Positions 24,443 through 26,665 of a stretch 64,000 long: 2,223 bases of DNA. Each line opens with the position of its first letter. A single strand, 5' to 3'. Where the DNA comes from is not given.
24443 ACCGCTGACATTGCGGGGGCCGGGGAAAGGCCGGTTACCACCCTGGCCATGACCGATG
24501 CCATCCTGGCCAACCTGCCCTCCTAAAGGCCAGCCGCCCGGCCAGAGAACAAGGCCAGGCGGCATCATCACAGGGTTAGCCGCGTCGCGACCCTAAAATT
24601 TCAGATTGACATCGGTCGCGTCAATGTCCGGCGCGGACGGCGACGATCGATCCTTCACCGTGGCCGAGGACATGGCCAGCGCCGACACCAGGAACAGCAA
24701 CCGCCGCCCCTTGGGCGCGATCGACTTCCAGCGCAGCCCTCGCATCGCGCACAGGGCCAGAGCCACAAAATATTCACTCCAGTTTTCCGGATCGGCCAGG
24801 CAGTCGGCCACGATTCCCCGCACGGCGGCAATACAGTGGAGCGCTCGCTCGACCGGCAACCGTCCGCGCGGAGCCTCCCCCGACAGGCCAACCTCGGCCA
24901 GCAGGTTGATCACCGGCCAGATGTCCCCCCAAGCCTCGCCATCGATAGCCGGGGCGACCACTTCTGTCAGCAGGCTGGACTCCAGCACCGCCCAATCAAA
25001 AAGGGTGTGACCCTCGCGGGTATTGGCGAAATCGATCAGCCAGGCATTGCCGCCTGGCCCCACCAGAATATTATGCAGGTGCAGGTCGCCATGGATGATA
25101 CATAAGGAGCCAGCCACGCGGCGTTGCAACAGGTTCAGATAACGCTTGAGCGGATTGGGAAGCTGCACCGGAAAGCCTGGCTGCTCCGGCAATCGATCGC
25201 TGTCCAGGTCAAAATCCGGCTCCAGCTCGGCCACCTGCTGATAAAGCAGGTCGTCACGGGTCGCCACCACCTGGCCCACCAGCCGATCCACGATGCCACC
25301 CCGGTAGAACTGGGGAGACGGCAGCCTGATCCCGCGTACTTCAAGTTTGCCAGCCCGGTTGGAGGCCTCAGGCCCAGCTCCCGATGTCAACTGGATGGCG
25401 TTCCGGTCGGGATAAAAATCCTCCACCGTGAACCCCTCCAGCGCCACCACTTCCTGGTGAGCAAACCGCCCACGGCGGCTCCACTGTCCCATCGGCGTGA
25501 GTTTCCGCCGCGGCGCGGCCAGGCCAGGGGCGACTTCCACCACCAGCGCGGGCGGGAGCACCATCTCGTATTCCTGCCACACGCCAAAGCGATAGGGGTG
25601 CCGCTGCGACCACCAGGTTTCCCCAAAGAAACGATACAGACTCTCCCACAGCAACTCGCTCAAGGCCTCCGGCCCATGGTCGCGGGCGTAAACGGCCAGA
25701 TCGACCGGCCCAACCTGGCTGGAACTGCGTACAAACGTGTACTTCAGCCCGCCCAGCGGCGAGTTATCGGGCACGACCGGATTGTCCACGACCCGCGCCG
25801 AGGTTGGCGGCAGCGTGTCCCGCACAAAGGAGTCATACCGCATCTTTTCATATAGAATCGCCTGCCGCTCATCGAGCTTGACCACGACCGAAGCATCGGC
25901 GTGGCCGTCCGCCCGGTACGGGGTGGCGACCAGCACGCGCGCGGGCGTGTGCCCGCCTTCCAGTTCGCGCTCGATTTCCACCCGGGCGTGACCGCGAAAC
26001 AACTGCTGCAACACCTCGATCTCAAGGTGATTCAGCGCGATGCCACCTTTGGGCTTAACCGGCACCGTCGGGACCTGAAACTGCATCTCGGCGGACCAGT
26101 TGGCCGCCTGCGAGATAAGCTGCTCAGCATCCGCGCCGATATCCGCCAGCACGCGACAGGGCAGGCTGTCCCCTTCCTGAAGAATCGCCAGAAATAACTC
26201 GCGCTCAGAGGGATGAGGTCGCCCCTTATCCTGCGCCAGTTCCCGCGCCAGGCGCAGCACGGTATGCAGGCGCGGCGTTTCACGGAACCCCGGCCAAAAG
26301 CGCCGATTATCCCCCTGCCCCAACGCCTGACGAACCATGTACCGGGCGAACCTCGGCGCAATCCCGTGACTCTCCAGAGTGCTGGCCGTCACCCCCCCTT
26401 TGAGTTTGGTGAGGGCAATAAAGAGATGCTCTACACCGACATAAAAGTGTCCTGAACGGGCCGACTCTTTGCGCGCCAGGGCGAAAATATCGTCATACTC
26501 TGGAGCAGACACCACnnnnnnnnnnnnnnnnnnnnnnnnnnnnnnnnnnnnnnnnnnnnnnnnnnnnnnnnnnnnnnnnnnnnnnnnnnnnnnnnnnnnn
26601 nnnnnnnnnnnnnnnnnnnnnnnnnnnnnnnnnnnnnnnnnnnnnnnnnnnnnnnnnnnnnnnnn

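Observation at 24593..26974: FHA-domain protein operonic with a Clp_N::kinase-like fusion protein - candidate uncharacterised phospho-signalling module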

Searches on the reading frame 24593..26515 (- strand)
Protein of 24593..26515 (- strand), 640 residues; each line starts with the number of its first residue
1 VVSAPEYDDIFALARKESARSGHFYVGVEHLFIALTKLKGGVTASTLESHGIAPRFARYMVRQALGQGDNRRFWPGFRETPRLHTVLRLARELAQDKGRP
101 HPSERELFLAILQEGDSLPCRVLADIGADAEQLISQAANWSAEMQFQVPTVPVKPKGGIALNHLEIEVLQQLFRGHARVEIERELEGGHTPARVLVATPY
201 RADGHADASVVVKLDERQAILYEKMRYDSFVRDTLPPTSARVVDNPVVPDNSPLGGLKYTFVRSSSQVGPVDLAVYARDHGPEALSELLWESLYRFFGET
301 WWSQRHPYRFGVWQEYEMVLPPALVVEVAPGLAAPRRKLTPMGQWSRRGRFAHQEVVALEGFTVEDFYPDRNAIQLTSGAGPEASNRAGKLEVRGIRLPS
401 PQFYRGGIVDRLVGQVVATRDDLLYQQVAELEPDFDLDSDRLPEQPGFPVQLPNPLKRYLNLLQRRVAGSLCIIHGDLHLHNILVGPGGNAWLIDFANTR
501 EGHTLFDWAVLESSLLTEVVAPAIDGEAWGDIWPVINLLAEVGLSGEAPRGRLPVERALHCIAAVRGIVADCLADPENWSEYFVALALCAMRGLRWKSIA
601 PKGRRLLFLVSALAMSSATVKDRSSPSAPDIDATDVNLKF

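Call 3: search_protein_families(library=pfam, proteins=[window:24593-26515:-], max_evalue=1)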
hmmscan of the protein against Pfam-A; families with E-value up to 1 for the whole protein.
window:24593-26515:- (640 aa): 5 families
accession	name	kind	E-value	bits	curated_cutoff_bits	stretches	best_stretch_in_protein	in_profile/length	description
PF19974.5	TCAD9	-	7.2e-38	131.3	40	1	178-594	2-428/429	Ternary complex associated domain 9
PF02861.25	Clp_N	-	1.8e-10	41.3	20.7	2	14-54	1-41/53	Clp amino terminal domain, pathogenicity island component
PF01636.29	APH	-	3.1e-08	34.1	23.2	1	450-511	145-209/239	Phosphotransferase enzyme family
PF01163.29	RIO1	-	0.0086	16.2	22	1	466-497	119-149/187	RIO domain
PF06293.20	Kdo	-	0.077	12.9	21.3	1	473-501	139-171/207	Lipopolysaccharide kinase (Kdo/WaaP) family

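Call 4: search_protein_families(library=ncbifam, proteins=[window:24593-26515:-], max_evalue=1)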
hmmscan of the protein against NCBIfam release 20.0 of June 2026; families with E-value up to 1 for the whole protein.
window:24593-26515:- (640 aa): 9 families
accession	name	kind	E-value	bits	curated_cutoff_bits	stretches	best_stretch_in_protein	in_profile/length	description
NF033606.1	heat_AAA_ClpK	exception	0.00019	19.5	1900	1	5-88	187-270/949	heat shock survival AAA family ATPase ClpK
NF002475.0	PRK01723.1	equivalog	0.00045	19.3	142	1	473-502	164-193/241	3-deoxy-D-manno-octulosonic acid kinase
TIGR03346.1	chaperone_ClpB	equivalog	0.011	14.1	1232.1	1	10-135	8-133/853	ATP-dependent chaperone ClpB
NF008738.0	PRK11768.1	equivalog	0.032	13.6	194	1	470-511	196-236/327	serine/threonine protein kinase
NF038151.1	lanthi_synth_III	equivalog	0.032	12.6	575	1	473-497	357-381/833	class III lanthionine synthetase LanKC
NF033607.0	disagg_AAA_ClpG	exception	0.036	12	1900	1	18-94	179-255/932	AAA family protein disaggregase ClpG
TIGR03724.2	arch_bud32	equivalog_domain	0.047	13.2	125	1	472-497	105-129/193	KEOPS complex kinase/ATPase Bud32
TIGR02457.1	TreS_Cterm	hypoth_equivalog_domain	0.059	12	375.05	1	456-496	364-404/529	putative maltokinase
NF033068.1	APH_3p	equivalog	0.21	11.1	205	1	462-517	165-221/255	APH(3') family aminoglycoside O-phosphotransferase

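Call 8: search_protein_families(library=padloc, proteins=[window:24593-26515:-], max_evalue=1)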
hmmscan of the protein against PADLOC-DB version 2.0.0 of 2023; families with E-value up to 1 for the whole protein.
window:24593-26515:- (640 aa): 1 family
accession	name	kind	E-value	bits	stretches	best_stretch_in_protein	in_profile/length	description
PDLC04138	mad6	-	0.022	11.6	1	470-501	171-202/659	mads_6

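Call 12: find_homologous_proteins(query=window:24593-26515:-, max_evalue=0.00001)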
Query window:24593-26515:- (640 aa): 240 proteins with E <= 0.00001 among 8000 candidates; the best 120 are listed.
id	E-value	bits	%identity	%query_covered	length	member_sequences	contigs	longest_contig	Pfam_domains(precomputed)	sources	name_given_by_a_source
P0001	0.0e+0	1468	100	100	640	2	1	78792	PF02861.26,PF19974.6,PF01636.30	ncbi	-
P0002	0.0e+0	1127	76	100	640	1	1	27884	PF02861.26,PF19974.6,PF01636.30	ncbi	-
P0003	0.0e+0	1118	77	100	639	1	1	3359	PF02861.26,PF19974.6,PF01636.30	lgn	-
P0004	0.0e+0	1069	73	100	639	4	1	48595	PF02861.26,PF19974.6,PF01636.30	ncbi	-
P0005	0.0e+0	1040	70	100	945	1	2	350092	PF02861.26,PF19974.6,PF13676.12,PF01636.30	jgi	jgi:hypothetical protein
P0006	0.0e+0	1027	69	100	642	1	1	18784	PF02861.26,PF19974.6,PF01636.30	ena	-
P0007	4.2e-295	998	68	100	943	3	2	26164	PF02861.26,PF19974.6,PF13676.12,PF01636.30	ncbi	-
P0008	6.2e-290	981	68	99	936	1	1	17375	PF02861.26,PF19974.6,PF01636.30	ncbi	ncbi:Clp protease N-terminal domain-containing protein [Chloroflexota bacterium]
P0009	6.0e-280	948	64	100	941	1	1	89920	PF02861.26,PF19974.6,PF13676.12,PF01636.30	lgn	-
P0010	1.9e-279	947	66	100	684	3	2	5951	PF02861.26,PF19974.6,PF01636.30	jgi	-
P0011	2.3e-279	946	65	100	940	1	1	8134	PF02861.26,PF19974.6,PF13676.12,PF01636.30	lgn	-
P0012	1.1e-276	937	65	99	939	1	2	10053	PF02861.26,PF19974.6,PF13676.12,PF01636.30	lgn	-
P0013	3.1e-275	933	64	100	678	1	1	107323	PF02861.26,PF19974.6,PF01636.30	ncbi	-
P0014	1.4e-272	924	63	100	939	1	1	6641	PF02861.26,PF19974.6,PF13676.12,PF01636.30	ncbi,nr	ncbi:MAG: TIR domain-containing protein [Anaerolineae bacterium]|nr:TIR domain-containing protein [A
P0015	5.2e-271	919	64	99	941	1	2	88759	PF02861.26,PF19974.6,PF13676.12,PF01636.30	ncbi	-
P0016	3.5e-269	913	64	100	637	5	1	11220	PF02861.26,PF19974.6,PF01636.30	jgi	jgi:hypothetical protein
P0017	7.0e-269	912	65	100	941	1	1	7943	PF02861.26,PF19974.6,PF13676.12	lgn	-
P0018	1.6e-262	891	64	98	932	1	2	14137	PF02861.26,PF19974.6,PF01636.30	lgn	-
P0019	8.0e-262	888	62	100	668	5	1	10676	PF02861.26,PF19974.6,PF01636.30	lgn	-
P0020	1.3e-259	881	61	99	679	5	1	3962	PF02861.26,PF19974.6,PF01636.30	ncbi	-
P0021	3.5e-191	655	50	98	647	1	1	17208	PF02861.26,PF19974.6,PF01636.30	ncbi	-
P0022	2.5e-189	649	50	98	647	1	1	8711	PF02861.26,PF19974.6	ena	-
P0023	1.6e-188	646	50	98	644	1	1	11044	PF02861.26,PF19974.6,PF01636.30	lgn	-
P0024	7.5e-188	644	50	96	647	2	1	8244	PF02861.26,PF19974.6,PF01636.30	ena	-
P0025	4.9e-186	638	48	100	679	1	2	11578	PF02861.26,PF19974.6,PF01636.30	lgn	-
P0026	1.1e-185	637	50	98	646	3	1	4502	PF02861.26,PF19974.6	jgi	jgi:hypothetical protein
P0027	1.6e-185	636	49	98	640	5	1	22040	PF02861.26,PF19974.6,PF01636.30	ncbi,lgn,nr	ncbi:MAG TPA: Clp protease N-terminal domain-containing protein [Aggregatilineaceae bacterium]|nr:Cl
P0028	2.5e-185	636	49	99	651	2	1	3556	PF02861.26,PF19974.6,PF01636.30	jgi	-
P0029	2.7e-185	635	50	98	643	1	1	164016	PF02861.26,PF19974.6,PF01636.30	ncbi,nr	ncbi:MAG: phosphotransferase [Anaerolineae bacterium]|nr:phosphotransferase [Anaerolineae bacterium]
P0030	1.3e-184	633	50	99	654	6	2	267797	PF02861.26,PF19974.6,PF01636.30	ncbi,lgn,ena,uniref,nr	ncbi:MAG TPA: Clp protease N-terminal domain-containing protein [Aggregatilinea sp.]|uniref:Clp prot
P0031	1.6e-184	633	50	98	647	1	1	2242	PF02861.26,PF19974.6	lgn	-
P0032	1.8e-184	633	49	99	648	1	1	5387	PF02861.26,PF19974.6,PF01636.30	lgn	-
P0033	2.2e-184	632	50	98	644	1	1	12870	PF02861.26,PF19974.6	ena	-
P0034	1.1e-183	630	48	97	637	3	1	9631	PF02861.26,PF19974.6,PF01636.30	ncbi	-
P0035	1.2e-183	630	50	98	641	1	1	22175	PF02861.26,PF19974.6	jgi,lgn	-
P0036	1.6e-183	630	48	98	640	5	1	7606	PF02861.26,PF19974.6,PF01636.30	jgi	jgi:hypothetical protein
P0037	3.8e-183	628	51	95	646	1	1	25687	PF02861.26,PF19974.6,PF01636.30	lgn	-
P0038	3.8e-183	628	50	93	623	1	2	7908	PF02861.26,PF19974.6,PF01636.30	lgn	-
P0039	3.9e-183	628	51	97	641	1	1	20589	PF02861.26,PF19974.6,PF01636.30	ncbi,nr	ncbi:MAG: phosphotransferase [Chloroflexi bacterium]|nr:phosphotransferase [Chloroflexota bacterium]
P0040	5.6e-183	628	50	98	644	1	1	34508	PF02861.26,PF19974.6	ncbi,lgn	-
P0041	1.0e-182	627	48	100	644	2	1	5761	PF02861.26,PF19974.6,PF01636.30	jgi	-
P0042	1.1e-182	627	49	98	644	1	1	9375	PF02861.26,PF19974.6,PF01636.30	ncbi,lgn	-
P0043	1.2e-182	627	49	98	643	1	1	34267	PF02861.26,PF19974.6,PF01636.30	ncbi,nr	ncbi:MAG: phosphotransferase [Anaerolineae bacterium]|nr:phosphotransferase [Anaerolineae bacterium]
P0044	1.8e-182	626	51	95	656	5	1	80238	PF02861.26,PF19974.6,PF01636.30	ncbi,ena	-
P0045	8.6e-182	624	49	98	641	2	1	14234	PF02861.26,PF19974.6,PF01636.30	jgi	jgi:hypothetical protein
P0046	2.1e-181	623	48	98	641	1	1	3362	PF02861.26,PF19974.6,PF01636.30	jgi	jgi:hypothetical protein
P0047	2.5e-181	622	51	95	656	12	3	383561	PF02861.26,PF19974.6,PF01636.30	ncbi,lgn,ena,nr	ncbi:MAG: phosphotransferase [Anaerolineae bacterium]|nr:phosphotransferase [Anaerolineae bacterium]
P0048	3.5e-181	622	48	98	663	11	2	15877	PF02861.26,PF19974.6,PF01636.30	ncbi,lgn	-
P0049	3.7e-181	622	49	95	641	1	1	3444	PF02861.26,PF19974.6,PF01636.30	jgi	jgi:hypothetical protein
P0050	4.9e-181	621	47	98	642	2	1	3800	PF02861.26,PF19974.6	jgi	jgi:hypothetical protein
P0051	7.1e-181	621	47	98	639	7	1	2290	PF02861.26,PF19974.6,PF01636.30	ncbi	-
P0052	1.1e-180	620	48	98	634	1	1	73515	PF02861.26,PF19974.6,PF01636.30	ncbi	-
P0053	1.5e-180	620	52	93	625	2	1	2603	PF02861.26,PF19974.6,PF01636.30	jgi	jgi:hypothetical protein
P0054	3.8e-180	618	48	98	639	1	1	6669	PF02861.26,PF19974.6,PF01636.30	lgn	-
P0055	4.0e-180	618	48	98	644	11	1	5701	PF02861.26,PF19974.6,PF01636.30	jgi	jgi:hypothetical protein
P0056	4.4e-180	618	49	98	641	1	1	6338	PF02861.26,PF19974.6,PF01636.30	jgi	jgi:hypothetical protein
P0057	1.5e-179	617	49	95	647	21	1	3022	PF02861.26,PF19974.6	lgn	-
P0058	3.2e-179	615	48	98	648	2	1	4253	PF02861.26,PF19974.6,PF01636.30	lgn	-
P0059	6.1e-179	614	50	95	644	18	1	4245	PF02861.26,PF19974.6,PF01636.30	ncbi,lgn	ncbi:MAG: Clp protease N-terminal domain-containing protein [Chloroflexota bacterium]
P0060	1.8e-178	613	50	94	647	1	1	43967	PF02861.26,PF19974.6,PF01636.30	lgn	-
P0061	2.4e-178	613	49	98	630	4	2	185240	PF02861.26,PF19974.6,PF01636.30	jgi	jgi:hypothetical protein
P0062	5.9e-178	611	47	98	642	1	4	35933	PF02861.26,PF19974.6,PF01636.30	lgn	-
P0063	6.6e-178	611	49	97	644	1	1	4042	PF02861.26,PF19974.6,PF01636.30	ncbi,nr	ncbi:MAG: phosphotransferase [Chloroflexi bacterium]|nr:phosphotransferase [Chloroflexota bacterium]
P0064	1.6e-177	610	50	95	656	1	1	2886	PF02861.26,PF19974.6,PF01636.30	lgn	-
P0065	1.8e-177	610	48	98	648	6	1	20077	PF02861.26,PF19974.6,PF01636.30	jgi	-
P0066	2.0e-177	609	47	95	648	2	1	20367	PF02861.26,PF19974.6,PF01636.30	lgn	-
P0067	2.3e-177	609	47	97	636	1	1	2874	PF02861.26,PF19974.6,PF01636.30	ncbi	-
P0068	3.5e-177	609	48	98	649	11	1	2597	PF02861.26,PF19974.6,PF01636.30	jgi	-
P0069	4.3e-177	608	48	96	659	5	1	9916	PF02861.26,PF19974.6,PF01636.30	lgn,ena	-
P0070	5.7e-177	608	49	95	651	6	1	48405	PF02861.26,PF19974.6,PF01636.30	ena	-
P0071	6.9e-177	608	48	97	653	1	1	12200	PF02861.26,PF19974.6,PF01636.30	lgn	-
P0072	7.0e-177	608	48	98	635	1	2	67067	PF02861.26,PF19974.6,PF01636.30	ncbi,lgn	-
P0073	1.7e-176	606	47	99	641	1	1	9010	PF02861.26,PF19974.6,PF01636.30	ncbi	-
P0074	2.3e-176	606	49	95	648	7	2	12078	PF02861.26,PF19974.6,PF01636.30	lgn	-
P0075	6.3e-176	605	48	94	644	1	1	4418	PF02861.26,PF19974.6,PF01636.30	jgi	jgi:hypothetical protein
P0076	8.1e-176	604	48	93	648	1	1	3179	PF02861.26,PF19974.6,PF01636.30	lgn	-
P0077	9.2e-176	604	47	98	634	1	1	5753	PF02861.26,PF19974.6,PF01636.30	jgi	jgi:hypothetical protein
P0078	1.0e-175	604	47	98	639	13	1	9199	PF02861.26,PF19974.6,PF01636.30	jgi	jgi:hypothetical protein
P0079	1.0e-175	604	48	96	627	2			PF02861.26,PF19974.6,PF01636.30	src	-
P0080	3.1e-175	602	48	98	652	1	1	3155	PF02861.26,PF19974.6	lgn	-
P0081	4.1e-175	602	48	96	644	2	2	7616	PF02861.26,PF19974.6,PF01636.30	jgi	jgi:hypothetical protein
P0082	1.4e-174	600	47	99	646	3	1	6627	PF02861.26,PF19974.6,PF01636.30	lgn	-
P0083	2.3e-174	599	48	95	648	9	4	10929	PF02861.26,PF19974.6,PF01636.30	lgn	-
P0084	2.3e-174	599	48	96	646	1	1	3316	PF02861.26,PF19974.6,PF01636.30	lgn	-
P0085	2.6e-174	599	46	97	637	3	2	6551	PF02861.26,PF19974.6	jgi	-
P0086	3.4e-174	599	47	95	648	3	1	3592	PF02861.26,PF19974.6,PF01636.30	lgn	-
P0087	3.9e-174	599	49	92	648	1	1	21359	PF02861.26,PF19974.6,PF01636.30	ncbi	-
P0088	9.2e-174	597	46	98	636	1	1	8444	PF02861.26,PF19974.6,PF01636.30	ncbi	-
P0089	1.2e-172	594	46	98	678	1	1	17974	PF02861.26,PF19974.6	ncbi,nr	ncbi:MAG: hypothetical protein JXA10_02300 [Anaerolineae bacterium]|nr:hypothetical protein [Anaerol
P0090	1.3e-172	594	48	95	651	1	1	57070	PF02861.26,PF19974.6,PF01636.30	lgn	-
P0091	1.9e-172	593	49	95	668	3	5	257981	PF02861.26,PF19974.6,PF01636.30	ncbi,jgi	-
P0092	2.5e-172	593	48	98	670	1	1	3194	PF02861.26,PF19974.6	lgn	-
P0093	6.8e-172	591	48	97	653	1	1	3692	PF02861.26,PF19974.6,PF01636.30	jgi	jgi:hypothetical protein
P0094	1.0e-171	591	47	99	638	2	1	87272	PF02861.26,PF19974.6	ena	-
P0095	1.9e-171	590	47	96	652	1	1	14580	PF02861.26,PF19974.6,PF01636.30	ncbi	-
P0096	2.4e-171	589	46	98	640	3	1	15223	PF02861.26,PF19974.6,PF01636.30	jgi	jgi:hypothetical protein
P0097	3.3e-171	589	46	98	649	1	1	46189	PF02861.26,PF19974.6,PF01636.30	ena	-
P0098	6.2e-171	588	48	98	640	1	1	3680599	PF02861.26,PF19974.6,PF01636.30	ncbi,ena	-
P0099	8.2e-171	588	46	96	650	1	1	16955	PF02861.26,PF19974.6,PF01636.30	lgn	-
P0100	2.7e-170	586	47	99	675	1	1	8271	PF02861.26,PF19974.6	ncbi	-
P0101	3.7e-170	585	46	98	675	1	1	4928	PF02861.26,PF19974.6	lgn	-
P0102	7.8e-170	584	46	96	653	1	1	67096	PF02861.26,PF19974.6,PF01636.30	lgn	-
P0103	1.4e-168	580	48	98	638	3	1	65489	PF02861.26,PF19974.6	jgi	jgi:hypothetical protein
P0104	4.6e-168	579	46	99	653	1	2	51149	PF02861.26,PF19974.6,PF01636.30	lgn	-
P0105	8.1e-167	574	46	97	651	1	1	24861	PF02861.26,PF19974.6,PF01636.30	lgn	-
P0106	1.3e-166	574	45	98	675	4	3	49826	PF02861.26,PF19974.6,PF01636.30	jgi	-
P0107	6.2e-166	571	46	99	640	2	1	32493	PF02861.26,PF19974.6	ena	-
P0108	1.2e-165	571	45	97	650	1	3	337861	PF02861.26,PF19974.6,PF01636.30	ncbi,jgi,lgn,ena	jgi:hypothetical protein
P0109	6.0e-164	565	45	96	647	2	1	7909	PF02861.26,PF19974.6,PF01636.30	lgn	-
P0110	8.9e-164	564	44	99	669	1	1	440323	PF02861.26,PF19974.6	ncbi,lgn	-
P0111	1.1e-163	564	45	98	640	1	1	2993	PF02861.26,PF19974.6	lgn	-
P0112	1.9e-163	563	45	99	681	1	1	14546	PF02861.26,PF19974.6,PF01636.30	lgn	-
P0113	2.7e-163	563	45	99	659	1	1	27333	PF02861.26,PF19974.6,PF01636.30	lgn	-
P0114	1.1e-162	561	44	99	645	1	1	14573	PF02861.26,PF19974.6,PF01636.30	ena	-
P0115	1.5e-162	560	45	98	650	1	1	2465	PF02861.26,PF19974.6,PF01636.30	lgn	-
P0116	1.7e-162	560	46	96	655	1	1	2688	PF02861.26,PF19974.6,PF01636.30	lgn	-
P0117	1.9e-162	560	47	99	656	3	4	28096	PF02861.26,PF19974.6,PF01636.30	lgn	-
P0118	2.1e-162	560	45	98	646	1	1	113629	PF02861.26,PF19974.6,PF01636.30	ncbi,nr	ncbi:MAG: phosphotransferase [Anaerolineae bacterium]|nr:phosphotransferase [Anaerolineae bacterium]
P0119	2.2e-160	553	44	98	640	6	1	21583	PF02861.26,PF19974.6,PF01636.30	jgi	-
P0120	4.9e-158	545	46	95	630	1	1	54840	PF02861.26,PF19974.6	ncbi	-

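Call 64: search_dna_similar(query=window:24593-26515:-, collection=plasmids, mode=protein, max_rows=10)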
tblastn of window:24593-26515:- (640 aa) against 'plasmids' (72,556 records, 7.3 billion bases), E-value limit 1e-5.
Records with a match: 16; places in all: 16; records where one place covers at least 80% of the query: 0.
Best place of each record, by identity: <60% 16.
By first word of the organism name: Arthrobacter 3; Bacillus 3; Listeria 3; Nonomuraea 1; Nocardia 1; Tsukamurella 1; Pseudarthrobacter 1; Monoglobus 1; Vescimonas 1; Paenibacillus 1.
By predicted mobility (MOB-suite, as given by PLSDB): non-mobilizable 15; conjugative 1.
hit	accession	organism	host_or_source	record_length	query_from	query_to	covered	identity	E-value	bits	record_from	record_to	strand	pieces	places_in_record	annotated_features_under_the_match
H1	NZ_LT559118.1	Nonomuraea gerenzanensis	-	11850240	10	156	23%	28.9%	3e-7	62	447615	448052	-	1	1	none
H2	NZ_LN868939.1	Nocardia farcinica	not known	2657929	10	150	22%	30.1%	1e-7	63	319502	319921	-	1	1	none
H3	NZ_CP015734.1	Arthrobacter sp. U41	Purified bacterial strains from deep ...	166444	10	150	22%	29.6%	2e-7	62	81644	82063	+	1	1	ATP-dependent Clp protease ATP-binding subunit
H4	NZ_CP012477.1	Arthrobacter sp. ERGS1:01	single,stream water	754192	10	150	22%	29.4%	4e-6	58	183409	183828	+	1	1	ATP-dependent Clp protease ATP-binding subunit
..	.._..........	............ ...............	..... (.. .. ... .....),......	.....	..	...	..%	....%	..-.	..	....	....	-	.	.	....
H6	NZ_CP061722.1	Pseudarthrobacter sp. BIM B-2242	cell culture,paddy soil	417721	9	127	19%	33.9%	7e-6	57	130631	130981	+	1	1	Clp protease N-terminal domain-containing protein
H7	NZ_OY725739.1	Monoglobus pectinilyticus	-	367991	13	140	20%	31.3%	1e-8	66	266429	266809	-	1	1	ATP-dependent Clp protease ATP-binding subunit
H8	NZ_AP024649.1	Arthrobacter sp. StoSoilB13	-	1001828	10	136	20%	31.0%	3e-6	58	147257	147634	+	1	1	none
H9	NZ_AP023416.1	Vescimonas fastidiosa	Homo sapiens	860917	5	135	20%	25.2%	2e-6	59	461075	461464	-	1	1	ATP-dependent Clp protease ATP-binding subunit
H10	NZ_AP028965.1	Bacillus subtilis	soil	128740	10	127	18%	27.1%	6e-7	61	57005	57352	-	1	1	clpC: ATP-dependent protease ATP-binding subunit ClpC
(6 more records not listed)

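Call 66: find_encoding_contigs(protein=P0001, flank=3000, max_places=2)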
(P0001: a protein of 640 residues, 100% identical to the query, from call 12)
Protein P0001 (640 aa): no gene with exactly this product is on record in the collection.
